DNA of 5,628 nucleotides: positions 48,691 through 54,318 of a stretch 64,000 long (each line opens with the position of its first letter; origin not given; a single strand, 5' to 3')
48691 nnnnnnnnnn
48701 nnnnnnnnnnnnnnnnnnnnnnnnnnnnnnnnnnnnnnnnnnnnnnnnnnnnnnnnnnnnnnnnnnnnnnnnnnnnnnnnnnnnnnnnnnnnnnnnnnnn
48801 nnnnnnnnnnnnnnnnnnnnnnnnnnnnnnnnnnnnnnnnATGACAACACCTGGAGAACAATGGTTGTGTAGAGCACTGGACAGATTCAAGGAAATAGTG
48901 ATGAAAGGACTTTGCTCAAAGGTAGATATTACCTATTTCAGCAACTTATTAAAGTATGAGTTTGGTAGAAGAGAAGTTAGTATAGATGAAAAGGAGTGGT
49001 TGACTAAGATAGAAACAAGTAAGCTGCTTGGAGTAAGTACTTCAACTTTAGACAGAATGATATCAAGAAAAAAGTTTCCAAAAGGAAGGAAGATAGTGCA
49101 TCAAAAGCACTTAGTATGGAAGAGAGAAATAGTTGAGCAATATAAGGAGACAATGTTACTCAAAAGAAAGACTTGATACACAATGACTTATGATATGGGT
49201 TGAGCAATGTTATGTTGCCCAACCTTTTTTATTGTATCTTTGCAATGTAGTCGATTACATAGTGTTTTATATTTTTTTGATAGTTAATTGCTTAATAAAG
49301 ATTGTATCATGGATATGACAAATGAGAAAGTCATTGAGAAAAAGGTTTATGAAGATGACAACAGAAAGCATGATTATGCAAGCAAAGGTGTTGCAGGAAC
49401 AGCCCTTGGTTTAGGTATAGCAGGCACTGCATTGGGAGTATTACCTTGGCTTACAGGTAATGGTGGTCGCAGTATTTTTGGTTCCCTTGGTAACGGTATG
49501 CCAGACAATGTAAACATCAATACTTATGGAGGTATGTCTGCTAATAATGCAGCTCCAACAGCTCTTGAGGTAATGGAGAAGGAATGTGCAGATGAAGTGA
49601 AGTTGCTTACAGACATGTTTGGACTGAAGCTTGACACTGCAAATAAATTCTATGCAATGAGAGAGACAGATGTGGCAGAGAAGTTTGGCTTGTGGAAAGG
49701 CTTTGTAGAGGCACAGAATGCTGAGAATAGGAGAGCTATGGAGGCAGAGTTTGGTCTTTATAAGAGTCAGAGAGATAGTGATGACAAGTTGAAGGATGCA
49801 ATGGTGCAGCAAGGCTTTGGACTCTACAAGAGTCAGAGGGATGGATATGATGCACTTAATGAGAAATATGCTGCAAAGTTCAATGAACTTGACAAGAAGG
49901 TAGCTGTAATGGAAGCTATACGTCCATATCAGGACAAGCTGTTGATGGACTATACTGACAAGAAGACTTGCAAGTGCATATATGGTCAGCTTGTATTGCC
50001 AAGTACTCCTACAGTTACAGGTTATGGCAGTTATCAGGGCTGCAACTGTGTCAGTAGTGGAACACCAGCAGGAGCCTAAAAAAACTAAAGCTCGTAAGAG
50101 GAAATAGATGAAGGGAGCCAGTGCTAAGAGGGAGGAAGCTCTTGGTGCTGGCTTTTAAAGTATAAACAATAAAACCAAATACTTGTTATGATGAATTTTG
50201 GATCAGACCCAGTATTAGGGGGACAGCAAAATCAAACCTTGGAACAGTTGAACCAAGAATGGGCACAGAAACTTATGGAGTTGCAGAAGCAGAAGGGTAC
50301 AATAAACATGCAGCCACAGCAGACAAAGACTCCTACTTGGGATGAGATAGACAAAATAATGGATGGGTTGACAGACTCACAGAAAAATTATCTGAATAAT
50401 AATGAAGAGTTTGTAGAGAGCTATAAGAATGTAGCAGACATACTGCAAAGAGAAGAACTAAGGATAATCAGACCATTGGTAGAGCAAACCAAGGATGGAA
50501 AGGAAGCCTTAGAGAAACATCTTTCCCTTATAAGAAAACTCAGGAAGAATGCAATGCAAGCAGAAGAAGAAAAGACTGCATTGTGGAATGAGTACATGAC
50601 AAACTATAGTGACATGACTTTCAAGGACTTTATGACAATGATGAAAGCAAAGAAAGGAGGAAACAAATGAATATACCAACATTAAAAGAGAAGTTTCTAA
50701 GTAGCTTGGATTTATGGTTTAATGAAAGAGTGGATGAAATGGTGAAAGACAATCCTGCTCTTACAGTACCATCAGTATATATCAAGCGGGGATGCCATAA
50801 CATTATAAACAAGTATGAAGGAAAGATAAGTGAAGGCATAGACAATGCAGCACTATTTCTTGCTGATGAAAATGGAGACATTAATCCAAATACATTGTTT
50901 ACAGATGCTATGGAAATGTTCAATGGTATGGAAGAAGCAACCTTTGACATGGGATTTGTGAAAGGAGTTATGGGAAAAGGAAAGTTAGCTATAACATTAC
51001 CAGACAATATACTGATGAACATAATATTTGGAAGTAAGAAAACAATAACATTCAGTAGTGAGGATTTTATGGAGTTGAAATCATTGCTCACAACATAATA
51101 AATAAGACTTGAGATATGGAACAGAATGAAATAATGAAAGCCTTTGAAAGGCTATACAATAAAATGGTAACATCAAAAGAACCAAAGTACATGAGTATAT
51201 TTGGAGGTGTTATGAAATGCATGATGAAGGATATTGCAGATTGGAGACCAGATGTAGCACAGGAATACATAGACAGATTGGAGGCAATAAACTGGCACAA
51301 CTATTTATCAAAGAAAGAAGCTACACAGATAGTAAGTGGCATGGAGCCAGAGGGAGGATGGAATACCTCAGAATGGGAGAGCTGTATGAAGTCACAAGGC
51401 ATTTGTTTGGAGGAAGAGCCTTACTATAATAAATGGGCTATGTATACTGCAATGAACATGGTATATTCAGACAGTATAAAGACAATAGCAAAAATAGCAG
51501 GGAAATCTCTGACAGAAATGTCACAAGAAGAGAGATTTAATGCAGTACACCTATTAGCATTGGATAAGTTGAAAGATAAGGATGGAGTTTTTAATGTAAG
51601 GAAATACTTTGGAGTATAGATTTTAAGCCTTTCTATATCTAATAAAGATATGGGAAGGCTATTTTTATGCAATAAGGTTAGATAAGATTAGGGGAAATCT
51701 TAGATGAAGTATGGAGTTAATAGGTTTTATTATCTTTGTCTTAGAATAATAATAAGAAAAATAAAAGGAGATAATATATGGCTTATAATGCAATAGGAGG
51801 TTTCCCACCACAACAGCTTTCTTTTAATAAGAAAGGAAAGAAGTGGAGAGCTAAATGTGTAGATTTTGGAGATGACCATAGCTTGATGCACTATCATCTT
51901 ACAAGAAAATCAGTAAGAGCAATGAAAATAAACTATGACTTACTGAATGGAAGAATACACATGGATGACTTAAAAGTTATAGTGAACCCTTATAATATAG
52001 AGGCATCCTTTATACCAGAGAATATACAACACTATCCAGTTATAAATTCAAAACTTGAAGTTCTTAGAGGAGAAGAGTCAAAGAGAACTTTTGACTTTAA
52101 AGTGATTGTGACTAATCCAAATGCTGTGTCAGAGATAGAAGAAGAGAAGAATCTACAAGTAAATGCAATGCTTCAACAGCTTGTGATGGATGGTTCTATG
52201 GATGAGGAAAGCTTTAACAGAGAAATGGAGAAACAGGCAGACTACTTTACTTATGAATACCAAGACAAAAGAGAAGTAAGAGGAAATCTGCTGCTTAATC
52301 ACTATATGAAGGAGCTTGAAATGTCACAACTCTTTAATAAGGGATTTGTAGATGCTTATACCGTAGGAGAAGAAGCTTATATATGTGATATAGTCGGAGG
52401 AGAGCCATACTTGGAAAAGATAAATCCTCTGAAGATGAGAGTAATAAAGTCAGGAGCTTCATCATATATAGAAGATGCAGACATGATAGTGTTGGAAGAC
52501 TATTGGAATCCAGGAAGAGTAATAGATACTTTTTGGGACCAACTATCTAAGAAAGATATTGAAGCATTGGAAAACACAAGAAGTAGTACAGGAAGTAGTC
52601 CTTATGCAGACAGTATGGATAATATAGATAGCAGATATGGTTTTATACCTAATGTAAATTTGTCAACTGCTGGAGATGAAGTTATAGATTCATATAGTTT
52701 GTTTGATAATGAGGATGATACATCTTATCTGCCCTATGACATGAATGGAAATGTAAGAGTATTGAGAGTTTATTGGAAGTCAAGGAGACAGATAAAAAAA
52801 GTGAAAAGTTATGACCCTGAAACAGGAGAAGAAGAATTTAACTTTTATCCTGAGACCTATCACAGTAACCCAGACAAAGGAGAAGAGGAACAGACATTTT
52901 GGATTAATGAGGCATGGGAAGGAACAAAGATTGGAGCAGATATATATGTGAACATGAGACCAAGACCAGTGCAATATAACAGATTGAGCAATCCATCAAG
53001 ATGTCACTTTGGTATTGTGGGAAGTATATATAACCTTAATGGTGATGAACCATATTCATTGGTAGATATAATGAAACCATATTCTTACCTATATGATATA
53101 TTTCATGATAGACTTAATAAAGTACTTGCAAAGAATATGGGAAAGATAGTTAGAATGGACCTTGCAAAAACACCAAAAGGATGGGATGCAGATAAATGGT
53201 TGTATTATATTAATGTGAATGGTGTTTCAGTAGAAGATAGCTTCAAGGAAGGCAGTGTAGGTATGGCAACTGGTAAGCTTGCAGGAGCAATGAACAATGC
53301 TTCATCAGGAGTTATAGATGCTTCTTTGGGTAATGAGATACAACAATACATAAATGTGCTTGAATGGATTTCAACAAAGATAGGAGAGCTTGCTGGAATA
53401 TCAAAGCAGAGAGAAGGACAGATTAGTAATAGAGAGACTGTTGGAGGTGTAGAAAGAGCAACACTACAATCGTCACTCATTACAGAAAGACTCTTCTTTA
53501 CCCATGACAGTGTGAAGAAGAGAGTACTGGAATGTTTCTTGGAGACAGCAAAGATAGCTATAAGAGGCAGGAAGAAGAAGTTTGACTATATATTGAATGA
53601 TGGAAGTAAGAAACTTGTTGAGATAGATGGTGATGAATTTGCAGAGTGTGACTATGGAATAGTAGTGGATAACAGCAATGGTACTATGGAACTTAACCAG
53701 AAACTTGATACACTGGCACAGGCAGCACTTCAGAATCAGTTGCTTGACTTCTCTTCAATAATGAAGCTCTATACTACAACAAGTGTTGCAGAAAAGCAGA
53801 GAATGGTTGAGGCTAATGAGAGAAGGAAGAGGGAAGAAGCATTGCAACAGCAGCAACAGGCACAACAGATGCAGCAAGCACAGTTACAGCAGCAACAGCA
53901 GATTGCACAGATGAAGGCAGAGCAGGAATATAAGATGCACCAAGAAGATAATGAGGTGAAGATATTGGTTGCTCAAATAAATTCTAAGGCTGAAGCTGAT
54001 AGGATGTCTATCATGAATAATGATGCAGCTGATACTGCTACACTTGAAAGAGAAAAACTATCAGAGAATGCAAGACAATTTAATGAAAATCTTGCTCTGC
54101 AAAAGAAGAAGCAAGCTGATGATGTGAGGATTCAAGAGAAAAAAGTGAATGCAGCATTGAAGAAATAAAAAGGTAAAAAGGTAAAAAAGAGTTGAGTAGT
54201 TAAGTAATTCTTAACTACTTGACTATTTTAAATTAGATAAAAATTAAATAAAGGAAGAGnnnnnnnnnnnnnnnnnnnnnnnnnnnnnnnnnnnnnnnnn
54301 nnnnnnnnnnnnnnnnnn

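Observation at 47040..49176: Second antisense island: membrane-embedded LuxR-type regulator with operator-like repeats, adjacent to an Xis-like HTH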

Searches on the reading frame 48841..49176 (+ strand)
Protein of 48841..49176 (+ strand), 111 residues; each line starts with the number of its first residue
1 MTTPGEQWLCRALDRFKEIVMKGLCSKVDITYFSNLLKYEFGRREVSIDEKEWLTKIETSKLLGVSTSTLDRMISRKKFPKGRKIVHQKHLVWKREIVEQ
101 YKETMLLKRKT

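Call 3: search_protein_families(library=pfam, proteins=[window:48841-49176:+], max_evalue=0.1)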
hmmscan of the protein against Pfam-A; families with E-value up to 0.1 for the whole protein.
window:48841-49176:+ (111 aa): 2 families
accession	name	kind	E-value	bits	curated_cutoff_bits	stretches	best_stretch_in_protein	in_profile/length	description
PF12728.13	HTH_17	-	2.8e-06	27.9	27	1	53-103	1-48/51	Helix-turn-helix domain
PF13384.12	HTH_23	-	0.044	14.1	24.6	0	58-76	22-40/50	Homeodomain-like domain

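Call 4: search_protein_families(library=phrogs, proteins=[window:48841-49176:+], max_evalue=0.1)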
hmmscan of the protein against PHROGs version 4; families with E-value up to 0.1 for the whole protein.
window:48841-49176:+ (111 aa): 8 families
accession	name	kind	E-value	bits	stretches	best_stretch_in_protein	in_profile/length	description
phrog_66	-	integration and excision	3.9e-07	31.1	1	46-104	86-142/412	excisionase and transcriptional regulator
phrog_668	-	DNA, RNA and nucleotide metabolism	6.2e-06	27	1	45-104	55-112/181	HTH DNA binding protein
phrog_11967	-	unknown function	9.8e-05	23.3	1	51-107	13-67/77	-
phrog_597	-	DNA, RNA and nucleotide metabolism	0.0001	23.4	1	51-103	110-162/200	DNA binding protein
phrog_4691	-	integration and excision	0.0026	18.8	1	51-109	16-73/78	excisionase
phrog_7338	-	unknown function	0.026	15.8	1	47-90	24-71/87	-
phrog_9501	-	unknown function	0.057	13.6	1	44-81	188-225/267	-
phrog_33083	-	lysis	0.097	12.3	0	5-75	51-120/456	endolysin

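Call 48: search_protein_families(library=ncbifam, proteins=[window:48841-49176:+], max_evalue=0.01)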
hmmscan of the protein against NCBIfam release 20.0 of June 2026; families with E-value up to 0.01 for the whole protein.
window:48841-49176:+ (111 aa): 1 family
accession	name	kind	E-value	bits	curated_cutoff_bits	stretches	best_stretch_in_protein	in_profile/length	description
TIGR01764.1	excise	domain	0.0065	16.8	28.8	0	53-80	1-28/49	excisionase family DNA-binding protein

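Call 50: search_dna_similar(query=window:48841-49176:+, collection=phages, mode=protein, max_rows=15, max_evalue=0.001)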
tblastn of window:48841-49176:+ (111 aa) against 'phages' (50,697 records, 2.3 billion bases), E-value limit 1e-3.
No match.

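Call 75: find_homologous_proteins(query=window:48841-49176:+)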
Query window:48841-49176:+ (111 aa): 10 proteins with E <= 0.001 among 24 candidates.
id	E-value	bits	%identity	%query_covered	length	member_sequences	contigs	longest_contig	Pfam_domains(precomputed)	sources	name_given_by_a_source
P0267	1.7e-64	232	98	100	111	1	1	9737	PF12728.14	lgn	-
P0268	8.8e-64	230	96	100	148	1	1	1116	-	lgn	-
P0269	2.9e-61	222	91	100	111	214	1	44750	PF12728.14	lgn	-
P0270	5.1e-60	218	91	100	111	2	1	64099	PF12728.14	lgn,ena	-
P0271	2.8e-47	177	71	100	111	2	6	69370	PF12728.14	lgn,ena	-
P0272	2.6e-43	164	66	100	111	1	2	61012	PF12728.14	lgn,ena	-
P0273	1.8e-31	126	58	95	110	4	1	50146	-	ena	-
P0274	4.4e-28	115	94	56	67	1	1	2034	PF12728.14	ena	-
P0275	1.3e-24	104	82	55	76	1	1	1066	-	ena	-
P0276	3.4e-20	90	74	52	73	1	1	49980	-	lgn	-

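Call 90: search_protein_families(library=padloc, proteins=[window:48841-49176:+], max_evalue=0.01)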
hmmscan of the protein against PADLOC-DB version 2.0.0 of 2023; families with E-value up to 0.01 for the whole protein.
window:48841-49176:+ (111 aa): 1 family
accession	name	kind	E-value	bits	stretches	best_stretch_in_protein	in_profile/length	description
PDLC04133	mad1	-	0.00012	20.3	1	52-99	4-48/60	mads_1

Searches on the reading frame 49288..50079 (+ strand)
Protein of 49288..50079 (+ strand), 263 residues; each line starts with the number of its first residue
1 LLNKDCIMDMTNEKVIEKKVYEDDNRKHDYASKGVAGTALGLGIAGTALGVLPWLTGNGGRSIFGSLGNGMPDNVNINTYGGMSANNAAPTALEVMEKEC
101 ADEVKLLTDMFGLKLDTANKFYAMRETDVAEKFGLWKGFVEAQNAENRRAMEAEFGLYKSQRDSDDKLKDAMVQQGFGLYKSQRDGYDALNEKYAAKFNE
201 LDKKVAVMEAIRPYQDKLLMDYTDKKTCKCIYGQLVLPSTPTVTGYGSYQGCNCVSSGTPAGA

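Call 3: search_protein_families(library=pfam, proteins=[window:49288-50079:+], max_evalue=0.1)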
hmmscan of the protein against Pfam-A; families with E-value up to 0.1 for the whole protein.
window:49288-50079:+ (263 aa): 0 families

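Call 4: search_protein_families(library=phrogs, proteins=[window:49288-50079:+], max_evalue=0.1)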
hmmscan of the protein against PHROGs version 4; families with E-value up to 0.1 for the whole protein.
window:49288-50079:+ (263 aa): 1 family
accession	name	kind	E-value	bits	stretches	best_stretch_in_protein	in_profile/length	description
phrog_8099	-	unknown function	0.082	14.1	0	74-129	24-76/90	-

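Call 52: search_dna_similar(query=window:49288-50079:+, collection=phages, mode=protein, max_rows=8, max_evalue=0.001)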
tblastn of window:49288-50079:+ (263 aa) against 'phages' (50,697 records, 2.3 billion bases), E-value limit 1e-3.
Records with a match: 28; places in all: 28; records where one place covers at least 80% of the query: 1.
Best place of each record, by identity: <60% 28.
By first word of the organism name: uncultured 14; CrAssphage 7; Bacteriophage 2; Bacteroides 1; bajarodcaudo 1; Dulem 1; Carjivirus 1; crAssphage 1.
By host as written in the record: - 24; Bacteroides fragilis BL19 1; Varecia variegata 1; bacterium 1; Homo sapiens 1.
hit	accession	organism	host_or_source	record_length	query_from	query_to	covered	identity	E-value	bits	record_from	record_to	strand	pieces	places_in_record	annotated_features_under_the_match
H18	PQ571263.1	Bacteroides phage BF1-TP2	Bacteroides fragilis BL19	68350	10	254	93%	46.4%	3e-40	153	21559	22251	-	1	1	hypothetical protein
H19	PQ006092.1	bajarodcaudo virus 1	Chaetodipus spinatus feces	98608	60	254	74%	40.8%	6e-37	144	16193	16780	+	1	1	hypothetical protein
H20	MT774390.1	uncultured phage cr85_1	human feces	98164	74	260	71%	38.8%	4e-33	132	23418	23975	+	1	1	putative tail protein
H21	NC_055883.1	uncultured phage cr85_1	human feces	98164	74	260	71%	38.8%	4e-33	132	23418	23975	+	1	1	putative tail protein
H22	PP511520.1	Dulem virus 41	Varecia variegata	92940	54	261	79%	33.3%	9e-24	105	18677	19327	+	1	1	hypothetical protein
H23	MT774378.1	uncultured phage cr106_1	human feces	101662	74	254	69%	37.6%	1e-28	119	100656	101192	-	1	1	putative tail protein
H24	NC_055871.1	uncultured phage cr106_1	human feces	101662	74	254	69%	37.6%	1e-28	119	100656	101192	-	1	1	putative tail protein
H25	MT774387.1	uncultured phage cr111_1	human feces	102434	74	254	69%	37.4%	8e-30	123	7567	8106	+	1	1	putative tail protein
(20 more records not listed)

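Call 54: get_annotated_region(hit=H20, flank=7000)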
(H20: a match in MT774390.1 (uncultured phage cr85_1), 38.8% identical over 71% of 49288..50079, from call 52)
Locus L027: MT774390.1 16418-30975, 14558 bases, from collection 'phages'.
description: Uncultured phage cr85_1, complete genome.
organism: uncultured phage cr85_1 (NCBI taxid 2772074)
taxonomy: Viruses; Duplodnaviria; Heunggongvirae; Uroviricota; Caudoviricetes; Crassvirales; Steigviridae; Asinivirinae; Kahnovirus; Kahnovirus oralis
host: -; source: human feces; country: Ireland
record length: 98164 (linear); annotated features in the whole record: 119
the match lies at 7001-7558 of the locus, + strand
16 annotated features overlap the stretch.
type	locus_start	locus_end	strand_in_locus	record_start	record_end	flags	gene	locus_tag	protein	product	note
CDS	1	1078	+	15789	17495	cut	-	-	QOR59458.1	hypothetical protein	gp_24215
CDS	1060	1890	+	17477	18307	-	-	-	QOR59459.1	hypothetical protein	gp_24216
CDS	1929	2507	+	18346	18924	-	-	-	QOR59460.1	lysis regulatory protein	gp_24217; Phage lysis regulatory protein [phiCrAss001]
CDS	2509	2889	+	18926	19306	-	-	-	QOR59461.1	lysis regulatory protein/holin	gp_24218; Phage lysis regulatory protein/holin [phiCrAss001]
CDS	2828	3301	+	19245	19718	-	-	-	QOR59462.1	L,D-carboxypeptidase/transpeptidase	gp_24219; L,D-carboxypeptidase/Transpeptidase [phiCrAss001]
CDS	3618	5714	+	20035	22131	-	-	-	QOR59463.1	hypothetical protein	gp_24220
CDS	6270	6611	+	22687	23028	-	-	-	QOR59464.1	hypothetical protein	gp_24221; VOG3488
CDS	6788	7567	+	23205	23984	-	-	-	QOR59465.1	putative tail protein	gp_24222; putative tail protein [crAssphage_NC_024711]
CDS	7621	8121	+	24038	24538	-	-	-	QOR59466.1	nuclear pore complex-like protein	gp_24223; similar to nuclear pore complex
CDS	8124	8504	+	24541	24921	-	-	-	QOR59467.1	hypothetical protein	gp_24224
CDS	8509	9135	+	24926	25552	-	-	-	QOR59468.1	hypothetical protein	gp_24225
CDS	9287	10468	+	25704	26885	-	-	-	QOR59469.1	hypothetical protein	gp_24226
CDS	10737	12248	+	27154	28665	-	-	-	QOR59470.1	major capsid protein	gp_24227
CDS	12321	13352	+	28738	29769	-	-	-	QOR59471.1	double-stranded DNA binding domain protein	gp_24228; Contains double-stranded DNA binding domain [phiCrAss001]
CDS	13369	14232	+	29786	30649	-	-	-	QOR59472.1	hypothetical protein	gp_24229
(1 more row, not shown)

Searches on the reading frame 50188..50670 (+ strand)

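Call 98: search_protein_families(library=pfam, proteins=[window:50188-50670:+], max_evalue=0.05)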
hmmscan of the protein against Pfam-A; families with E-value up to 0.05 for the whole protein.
window:50188-50670:+ (160 aa): 2 families
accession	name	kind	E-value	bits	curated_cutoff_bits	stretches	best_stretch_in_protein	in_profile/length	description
PF06508.19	QueC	-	0.014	15.4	22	1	54-119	113-180/210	Queuosine biosynthesis protein QueC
PF00604.22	Flu_PB2_5th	-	0.032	14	25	0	59-103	28-72/210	Influenza RNA polymerase PB2 CAP binding domain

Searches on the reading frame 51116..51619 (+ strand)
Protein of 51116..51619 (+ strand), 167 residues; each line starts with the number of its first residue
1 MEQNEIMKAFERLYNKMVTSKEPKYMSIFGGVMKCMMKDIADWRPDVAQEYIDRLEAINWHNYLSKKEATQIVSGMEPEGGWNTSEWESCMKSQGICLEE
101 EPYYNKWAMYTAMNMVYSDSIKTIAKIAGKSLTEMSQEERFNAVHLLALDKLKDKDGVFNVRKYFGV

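Call 98: search_protein_families(library=pfam, proteins=[window:51116-51619:+], max_evalue=0.05)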
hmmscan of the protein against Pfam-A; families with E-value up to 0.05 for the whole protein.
window:51116-51619:+ (167 aa): 1 family
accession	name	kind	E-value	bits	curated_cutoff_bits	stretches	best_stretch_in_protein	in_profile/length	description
PF25223.1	DUF7841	-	6e-11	43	25.2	1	59-165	13-113/114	Domain of unknown function (DUF7841)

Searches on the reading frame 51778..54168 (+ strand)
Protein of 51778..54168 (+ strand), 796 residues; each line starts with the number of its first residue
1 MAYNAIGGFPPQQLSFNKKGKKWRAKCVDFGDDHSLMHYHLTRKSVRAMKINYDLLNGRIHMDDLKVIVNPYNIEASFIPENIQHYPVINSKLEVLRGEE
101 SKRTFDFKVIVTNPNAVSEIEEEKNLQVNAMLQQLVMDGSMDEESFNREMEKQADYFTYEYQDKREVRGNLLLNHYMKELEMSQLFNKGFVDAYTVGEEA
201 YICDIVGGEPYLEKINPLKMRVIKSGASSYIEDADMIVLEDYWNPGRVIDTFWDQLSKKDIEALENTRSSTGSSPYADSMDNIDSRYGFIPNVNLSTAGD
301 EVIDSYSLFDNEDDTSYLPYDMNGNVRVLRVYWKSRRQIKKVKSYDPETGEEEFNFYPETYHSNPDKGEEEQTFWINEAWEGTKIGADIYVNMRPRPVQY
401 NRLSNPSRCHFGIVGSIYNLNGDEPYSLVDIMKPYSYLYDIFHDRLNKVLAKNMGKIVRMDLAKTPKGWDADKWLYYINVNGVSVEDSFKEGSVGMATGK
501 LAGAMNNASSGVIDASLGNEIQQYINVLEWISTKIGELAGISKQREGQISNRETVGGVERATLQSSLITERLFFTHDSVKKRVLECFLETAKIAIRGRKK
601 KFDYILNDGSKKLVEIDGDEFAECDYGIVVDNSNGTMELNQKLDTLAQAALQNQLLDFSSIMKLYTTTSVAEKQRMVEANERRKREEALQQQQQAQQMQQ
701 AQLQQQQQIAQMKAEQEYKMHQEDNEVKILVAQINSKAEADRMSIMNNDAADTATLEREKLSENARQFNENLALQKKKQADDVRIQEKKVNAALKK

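Call 12: search_protein_families(library=phrogs, proteins=[window:51778-54168:+], max_evalue=0.001)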
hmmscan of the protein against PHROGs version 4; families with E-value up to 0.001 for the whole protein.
window:51778-54168:+ (796 aa): 1 family
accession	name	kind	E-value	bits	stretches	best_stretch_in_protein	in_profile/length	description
phrog_6547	-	head and packaging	1.6e-145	487.2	1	8-790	8-792/827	portal protein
